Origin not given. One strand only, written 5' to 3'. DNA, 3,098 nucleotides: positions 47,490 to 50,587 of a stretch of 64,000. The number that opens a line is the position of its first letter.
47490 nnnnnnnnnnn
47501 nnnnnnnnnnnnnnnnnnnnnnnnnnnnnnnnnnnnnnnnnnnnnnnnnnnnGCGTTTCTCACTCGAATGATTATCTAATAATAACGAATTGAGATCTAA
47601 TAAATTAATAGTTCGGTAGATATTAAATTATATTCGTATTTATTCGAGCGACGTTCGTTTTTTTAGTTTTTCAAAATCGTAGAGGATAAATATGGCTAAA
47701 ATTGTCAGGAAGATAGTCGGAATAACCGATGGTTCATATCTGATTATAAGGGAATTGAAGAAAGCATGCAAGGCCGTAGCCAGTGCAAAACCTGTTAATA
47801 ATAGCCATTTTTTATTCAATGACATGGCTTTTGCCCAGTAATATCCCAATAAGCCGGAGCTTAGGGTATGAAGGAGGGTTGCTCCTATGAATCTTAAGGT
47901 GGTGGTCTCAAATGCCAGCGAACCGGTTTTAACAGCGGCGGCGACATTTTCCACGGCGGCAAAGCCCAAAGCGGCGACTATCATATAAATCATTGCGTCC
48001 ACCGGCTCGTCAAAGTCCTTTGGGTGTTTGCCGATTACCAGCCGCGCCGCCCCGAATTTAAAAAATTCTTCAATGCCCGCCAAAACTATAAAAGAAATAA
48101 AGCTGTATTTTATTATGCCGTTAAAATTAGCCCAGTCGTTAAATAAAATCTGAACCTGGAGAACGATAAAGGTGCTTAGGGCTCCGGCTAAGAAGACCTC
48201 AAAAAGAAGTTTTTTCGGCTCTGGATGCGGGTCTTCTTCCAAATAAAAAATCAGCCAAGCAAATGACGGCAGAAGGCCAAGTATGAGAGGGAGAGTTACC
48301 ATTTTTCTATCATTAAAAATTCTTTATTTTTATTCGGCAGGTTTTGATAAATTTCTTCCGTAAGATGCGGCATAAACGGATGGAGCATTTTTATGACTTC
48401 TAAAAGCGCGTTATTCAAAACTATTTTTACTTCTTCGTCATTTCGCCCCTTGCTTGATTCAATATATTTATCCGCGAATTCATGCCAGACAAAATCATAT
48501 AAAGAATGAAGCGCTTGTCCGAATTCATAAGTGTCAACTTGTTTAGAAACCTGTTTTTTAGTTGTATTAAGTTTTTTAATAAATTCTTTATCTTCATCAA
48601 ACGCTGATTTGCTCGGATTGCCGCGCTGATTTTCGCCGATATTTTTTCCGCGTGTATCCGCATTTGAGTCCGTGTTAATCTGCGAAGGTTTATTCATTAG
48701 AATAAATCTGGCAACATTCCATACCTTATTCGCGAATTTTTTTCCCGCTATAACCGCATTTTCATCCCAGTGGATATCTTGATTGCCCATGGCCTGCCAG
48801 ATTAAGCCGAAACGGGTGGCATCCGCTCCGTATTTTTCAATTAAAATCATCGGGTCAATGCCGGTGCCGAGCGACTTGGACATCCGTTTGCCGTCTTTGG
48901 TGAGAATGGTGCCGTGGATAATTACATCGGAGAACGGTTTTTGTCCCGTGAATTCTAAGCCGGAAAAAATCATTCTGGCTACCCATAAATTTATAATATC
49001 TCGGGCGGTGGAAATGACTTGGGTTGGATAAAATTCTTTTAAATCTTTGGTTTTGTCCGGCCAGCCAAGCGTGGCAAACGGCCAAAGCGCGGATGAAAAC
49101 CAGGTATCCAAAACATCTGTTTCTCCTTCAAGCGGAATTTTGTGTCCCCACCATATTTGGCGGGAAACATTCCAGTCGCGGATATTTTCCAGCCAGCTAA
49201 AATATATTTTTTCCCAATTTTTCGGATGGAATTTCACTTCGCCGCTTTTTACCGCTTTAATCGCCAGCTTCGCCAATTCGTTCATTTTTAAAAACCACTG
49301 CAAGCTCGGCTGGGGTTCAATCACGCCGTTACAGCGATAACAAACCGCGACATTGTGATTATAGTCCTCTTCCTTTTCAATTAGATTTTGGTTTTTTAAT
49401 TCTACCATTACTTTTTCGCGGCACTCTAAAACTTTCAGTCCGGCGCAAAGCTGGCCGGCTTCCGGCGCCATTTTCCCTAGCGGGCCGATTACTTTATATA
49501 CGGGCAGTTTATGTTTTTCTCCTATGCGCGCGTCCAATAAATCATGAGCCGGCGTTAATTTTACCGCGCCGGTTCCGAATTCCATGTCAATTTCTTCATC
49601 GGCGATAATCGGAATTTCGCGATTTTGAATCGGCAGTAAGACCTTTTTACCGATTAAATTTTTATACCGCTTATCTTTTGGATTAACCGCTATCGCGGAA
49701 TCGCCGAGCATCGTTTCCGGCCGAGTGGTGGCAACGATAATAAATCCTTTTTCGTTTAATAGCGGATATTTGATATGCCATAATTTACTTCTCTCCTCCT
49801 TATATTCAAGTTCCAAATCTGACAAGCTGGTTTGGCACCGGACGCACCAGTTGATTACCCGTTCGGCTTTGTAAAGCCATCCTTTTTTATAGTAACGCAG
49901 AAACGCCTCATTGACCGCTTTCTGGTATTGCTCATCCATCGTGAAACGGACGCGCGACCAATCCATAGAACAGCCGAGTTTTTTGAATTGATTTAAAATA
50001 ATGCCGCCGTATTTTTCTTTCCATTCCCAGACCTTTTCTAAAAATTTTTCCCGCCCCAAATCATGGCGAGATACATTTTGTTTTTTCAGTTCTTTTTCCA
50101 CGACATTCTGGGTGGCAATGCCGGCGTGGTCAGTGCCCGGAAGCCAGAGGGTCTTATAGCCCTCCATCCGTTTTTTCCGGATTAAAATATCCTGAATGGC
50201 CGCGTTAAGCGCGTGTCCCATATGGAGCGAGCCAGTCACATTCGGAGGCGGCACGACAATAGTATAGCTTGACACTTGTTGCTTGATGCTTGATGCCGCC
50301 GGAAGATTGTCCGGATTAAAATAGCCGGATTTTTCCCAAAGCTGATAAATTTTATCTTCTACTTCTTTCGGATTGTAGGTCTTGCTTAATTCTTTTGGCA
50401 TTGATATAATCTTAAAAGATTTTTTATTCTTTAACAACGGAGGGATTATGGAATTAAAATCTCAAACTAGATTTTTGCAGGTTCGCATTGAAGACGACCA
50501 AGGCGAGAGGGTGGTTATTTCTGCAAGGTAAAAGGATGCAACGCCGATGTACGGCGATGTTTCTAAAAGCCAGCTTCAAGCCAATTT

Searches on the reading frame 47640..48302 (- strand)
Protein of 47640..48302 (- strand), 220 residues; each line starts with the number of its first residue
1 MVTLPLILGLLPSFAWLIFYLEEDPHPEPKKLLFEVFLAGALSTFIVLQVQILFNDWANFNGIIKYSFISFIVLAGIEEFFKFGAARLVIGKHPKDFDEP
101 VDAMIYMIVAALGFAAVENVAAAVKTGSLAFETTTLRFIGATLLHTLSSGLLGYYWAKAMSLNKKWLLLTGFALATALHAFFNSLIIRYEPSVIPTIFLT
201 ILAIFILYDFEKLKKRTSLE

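Call 67: search_protein_families(library=pfam, proteins=[window:47640-48302:-], max_evalue=0.0001)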
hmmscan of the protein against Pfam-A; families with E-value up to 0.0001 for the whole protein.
window:47640-48302:- (220 aa): 1 family
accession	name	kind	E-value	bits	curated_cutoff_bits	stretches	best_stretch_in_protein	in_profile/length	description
PF13367.11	PrsW-protease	-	4.9e-25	88.7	23.5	1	28-205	1-193/196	PrsW family intramembrane metalloprotease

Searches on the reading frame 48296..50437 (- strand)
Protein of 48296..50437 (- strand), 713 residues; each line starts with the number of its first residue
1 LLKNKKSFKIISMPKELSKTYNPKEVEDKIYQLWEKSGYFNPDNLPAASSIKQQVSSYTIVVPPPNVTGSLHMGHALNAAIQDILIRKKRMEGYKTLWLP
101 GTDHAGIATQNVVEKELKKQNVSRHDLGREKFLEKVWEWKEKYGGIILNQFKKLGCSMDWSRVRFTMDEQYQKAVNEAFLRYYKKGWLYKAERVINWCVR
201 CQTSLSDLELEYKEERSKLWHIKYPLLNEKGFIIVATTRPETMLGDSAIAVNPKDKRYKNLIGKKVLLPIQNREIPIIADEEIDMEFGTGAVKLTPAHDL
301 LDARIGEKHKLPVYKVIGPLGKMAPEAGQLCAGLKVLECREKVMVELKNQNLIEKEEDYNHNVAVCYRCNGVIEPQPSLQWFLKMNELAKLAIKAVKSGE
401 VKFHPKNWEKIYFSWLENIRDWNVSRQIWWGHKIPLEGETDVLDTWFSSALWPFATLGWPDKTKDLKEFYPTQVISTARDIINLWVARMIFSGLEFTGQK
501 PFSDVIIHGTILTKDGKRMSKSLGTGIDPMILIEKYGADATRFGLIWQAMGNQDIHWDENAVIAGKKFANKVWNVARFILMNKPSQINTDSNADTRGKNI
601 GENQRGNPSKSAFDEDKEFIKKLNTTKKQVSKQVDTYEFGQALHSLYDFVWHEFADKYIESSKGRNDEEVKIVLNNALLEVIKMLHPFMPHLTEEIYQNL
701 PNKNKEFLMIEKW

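Call 35: search_protein_families(library=pfam, proteins=[window:48296-50437:-], max_evalue=0.00001)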
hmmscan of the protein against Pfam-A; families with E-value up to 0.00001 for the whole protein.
window:48296-50437:- (713 aa): 4 families
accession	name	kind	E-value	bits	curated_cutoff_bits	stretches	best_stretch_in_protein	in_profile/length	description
PF00133.28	tRNA-synt_1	-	1e-131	439.9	22.7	2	29-436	1-245/414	tRNA synthetases class I (I, L, M and V)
PF09334.17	tRNA-synt_1g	-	9.4e-28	97.5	20.1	2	364-573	167-384/391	tRNA synthetases class I (M)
PF08264.19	Anticodon_1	-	6.8e-27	94.6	25.1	1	616-713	1-104/148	Anticodon-binding domain of tRNA ligase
PF13603.12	tRNA-synt_1_2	-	9.7e-10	38.7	25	1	263-322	86-145/185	Leucyl-tRNA synthetase, editing domain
